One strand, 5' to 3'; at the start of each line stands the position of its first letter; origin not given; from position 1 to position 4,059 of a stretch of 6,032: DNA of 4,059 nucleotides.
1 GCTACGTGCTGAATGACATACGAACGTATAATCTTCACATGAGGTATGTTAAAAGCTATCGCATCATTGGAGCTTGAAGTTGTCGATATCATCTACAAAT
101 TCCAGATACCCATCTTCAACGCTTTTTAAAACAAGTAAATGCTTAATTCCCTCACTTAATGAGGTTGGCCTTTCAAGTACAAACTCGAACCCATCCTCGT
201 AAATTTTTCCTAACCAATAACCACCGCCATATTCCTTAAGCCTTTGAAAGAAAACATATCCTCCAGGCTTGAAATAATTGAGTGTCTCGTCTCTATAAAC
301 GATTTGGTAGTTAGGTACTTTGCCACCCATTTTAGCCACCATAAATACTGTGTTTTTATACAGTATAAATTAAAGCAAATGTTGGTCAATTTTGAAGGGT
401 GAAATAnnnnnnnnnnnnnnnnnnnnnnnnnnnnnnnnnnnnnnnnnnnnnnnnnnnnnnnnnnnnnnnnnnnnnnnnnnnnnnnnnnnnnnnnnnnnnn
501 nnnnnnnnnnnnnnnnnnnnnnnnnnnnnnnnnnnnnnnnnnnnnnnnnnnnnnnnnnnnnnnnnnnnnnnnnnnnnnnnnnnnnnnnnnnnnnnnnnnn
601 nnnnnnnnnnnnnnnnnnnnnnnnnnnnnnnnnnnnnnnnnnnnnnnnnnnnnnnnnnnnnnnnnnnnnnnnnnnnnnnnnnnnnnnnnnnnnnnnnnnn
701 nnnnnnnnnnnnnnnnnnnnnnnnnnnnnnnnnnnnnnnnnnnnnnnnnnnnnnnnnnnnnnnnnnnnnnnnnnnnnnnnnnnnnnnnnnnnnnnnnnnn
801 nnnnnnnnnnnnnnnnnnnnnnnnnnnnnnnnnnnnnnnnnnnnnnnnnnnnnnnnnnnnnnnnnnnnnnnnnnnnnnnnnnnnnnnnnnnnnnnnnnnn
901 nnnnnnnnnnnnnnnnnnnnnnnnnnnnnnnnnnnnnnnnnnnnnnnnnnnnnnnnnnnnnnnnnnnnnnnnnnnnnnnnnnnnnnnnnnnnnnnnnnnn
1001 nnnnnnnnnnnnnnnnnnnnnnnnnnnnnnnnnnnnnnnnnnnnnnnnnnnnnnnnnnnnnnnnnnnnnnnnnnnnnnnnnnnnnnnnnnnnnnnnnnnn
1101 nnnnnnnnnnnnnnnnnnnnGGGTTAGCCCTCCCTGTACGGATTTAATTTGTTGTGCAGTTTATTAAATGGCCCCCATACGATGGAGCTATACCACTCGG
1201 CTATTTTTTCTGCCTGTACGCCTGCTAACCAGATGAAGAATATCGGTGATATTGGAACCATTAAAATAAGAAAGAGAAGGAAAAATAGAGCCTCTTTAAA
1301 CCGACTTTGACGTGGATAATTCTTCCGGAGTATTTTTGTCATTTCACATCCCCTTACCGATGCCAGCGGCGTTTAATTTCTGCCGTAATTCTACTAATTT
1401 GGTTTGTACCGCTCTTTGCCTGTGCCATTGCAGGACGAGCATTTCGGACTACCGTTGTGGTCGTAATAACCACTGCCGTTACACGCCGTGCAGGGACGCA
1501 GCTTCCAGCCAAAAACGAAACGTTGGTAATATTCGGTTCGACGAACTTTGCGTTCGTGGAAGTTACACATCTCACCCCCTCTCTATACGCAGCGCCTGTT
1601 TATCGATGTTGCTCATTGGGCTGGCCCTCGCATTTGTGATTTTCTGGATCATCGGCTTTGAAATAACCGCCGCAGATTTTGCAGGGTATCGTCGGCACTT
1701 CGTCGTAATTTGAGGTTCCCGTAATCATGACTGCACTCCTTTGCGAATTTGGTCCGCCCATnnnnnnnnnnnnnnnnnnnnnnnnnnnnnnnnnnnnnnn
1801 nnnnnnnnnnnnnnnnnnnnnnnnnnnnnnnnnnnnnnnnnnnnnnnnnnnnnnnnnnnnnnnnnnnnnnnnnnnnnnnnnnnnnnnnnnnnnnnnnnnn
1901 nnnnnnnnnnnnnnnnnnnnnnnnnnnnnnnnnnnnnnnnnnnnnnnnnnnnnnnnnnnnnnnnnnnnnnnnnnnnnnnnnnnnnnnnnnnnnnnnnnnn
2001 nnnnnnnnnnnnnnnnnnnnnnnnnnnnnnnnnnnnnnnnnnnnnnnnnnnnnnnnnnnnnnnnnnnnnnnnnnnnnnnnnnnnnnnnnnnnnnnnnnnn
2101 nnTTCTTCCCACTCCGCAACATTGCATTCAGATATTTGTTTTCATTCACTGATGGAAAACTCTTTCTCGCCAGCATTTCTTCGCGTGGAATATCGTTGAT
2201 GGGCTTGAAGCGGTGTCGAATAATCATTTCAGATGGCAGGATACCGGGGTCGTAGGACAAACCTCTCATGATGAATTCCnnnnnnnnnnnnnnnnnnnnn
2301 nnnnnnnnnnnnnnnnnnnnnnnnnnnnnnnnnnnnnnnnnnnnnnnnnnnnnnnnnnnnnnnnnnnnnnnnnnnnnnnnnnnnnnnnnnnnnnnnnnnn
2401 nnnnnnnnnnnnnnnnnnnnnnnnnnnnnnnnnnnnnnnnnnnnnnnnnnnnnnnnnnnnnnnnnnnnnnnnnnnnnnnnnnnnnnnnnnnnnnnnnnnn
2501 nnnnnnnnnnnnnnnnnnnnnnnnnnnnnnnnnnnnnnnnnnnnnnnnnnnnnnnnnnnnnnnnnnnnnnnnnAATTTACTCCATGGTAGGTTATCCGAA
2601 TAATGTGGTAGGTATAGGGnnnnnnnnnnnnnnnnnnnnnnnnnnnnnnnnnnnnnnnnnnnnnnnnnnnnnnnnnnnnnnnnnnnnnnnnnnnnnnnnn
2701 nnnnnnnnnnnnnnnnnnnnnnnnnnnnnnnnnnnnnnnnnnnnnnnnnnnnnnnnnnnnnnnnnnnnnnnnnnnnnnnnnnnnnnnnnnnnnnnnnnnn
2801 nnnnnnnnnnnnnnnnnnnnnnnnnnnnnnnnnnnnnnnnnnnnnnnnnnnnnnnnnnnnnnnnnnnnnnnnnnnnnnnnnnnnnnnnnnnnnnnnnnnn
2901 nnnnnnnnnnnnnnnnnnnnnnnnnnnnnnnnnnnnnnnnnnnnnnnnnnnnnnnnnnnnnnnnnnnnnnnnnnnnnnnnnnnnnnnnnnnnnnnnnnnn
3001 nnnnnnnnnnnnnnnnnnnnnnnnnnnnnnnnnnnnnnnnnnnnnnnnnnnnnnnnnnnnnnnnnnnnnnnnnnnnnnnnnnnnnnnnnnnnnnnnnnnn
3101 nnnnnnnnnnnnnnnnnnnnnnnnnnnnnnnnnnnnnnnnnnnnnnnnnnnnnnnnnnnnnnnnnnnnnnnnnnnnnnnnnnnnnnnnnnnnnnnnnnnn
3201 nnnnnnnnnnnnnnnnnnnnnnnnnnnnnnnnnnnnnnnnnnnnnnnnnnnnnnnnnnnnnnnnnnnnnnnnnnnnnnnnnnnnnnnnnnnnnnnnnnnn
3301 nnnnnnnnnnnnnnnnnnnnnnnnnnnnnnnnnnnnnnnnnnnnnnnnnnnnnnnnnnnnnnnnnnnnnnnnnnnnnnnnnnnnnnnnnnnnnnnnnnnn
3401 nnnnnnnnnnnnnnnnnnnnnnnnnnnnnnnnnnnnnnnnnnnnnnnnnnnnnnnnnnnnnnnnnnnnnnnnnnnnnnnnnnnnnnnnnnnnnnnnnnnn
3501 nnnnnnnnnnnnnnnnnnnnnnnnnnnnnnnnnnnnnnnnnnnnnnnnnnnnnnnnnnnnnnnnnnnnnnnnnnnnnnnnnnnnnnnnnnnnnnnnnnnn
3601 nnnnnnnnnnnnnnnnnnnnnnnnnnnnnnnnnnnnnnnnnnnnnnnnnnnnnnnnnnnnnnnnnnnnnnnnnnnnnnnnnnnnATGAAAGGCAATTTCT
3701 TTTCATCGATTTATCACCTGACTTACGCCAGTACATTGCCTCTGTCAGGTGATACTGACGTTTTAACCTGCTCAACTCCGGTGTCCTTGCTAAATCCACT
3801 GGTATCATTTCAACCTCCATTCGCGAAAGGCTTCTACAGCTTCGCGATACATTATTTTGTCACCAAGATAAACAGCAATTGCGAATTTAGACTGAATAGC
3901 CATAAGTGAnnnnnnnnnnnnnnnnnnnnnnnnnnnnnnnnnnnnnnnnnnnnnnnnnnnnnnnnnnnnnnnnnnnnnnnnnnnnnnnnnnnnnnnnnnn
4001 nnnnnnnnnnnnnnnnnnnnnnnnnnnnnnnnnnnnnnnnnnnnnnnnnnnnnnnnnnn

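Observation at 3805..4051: C-terminally shortened cIII overlapping a kil-like ORF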

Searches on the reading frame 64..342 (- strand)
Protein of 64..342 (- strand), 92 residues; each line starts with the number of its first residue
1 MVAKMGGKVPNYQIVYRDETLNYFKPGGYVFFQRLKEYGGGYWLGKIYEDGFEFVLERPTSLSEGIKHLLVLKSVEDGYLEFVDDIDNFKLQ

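Call 48: search_protein_families(library=phrogs, proteins=[window:64-342:-], max_evalue=0.001)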
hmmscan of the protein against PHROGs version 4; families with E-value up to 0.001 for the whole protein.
window:64-342:- (92 aa): 1 family
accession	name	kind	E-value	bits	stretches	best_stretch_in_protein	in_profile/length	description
phrog_2100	-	unknown function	3.2e-38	130.4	1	5-89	1-85/85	-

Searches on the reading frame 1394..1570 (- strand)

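Call 48: search_protein_families(library=phrogs, proteins=[window:1394-1570:-], max_evalue=0.001)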
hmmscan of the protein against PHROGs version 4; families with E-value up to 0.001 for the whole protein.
window:1394-1570:- (58 aa): 6 families
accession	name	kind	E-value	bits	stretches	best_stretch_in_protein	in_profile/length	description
phrog_12902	-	unknown function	1.6e-38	131.8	1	2-58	1-57/61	-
phrog_6060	-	transcription regulation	1.5e-05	25.8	1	25-52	14-48/61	anti-termination protein Q-like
phrog_9961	-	unknown function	0.00013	23.5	1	23-52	6-37/99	-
phrog_3931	-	unknown function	0.00015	22.8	1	25-54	30-57/59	-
phrog_4046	-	unknown function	0.00017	22.2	1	23-56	48-83/301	-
phrog_26458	-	unknown function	0.00059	21.4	1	25-53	2-31/100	-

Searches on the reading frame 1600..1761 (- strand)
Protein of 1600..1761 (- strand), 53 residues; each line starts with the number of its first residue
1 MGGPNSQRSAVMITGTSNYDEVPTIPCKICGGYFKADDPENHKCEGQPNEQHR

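Call 48: search_protein_families(library=phrogs, proteins=[window:1600-1761:-], max_evalue=0.001)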
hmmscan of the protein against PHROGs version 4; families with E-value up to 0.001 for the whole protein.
window:1600-1761:- (53 aa): 1 family
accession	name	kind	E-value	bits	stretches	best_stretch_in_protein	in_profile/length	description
phrog_25957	-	unknown function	1.6e-35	121.9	1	12-53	1-42/45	-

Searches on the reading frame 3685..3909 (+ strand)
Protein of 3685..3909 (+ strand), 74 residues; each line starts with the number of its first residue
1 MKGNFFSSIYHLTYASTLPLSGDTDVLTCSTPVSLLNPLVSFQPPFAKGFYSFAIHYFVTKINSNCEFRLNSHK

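Call 56: search_protein_families(library=phrogs, proteins=[window:3685-3909:+], max_evalue=0.01)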
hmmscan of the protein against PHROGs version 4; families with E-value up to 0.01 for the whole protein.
window:3685-3909:+ (74 aa): 0 families
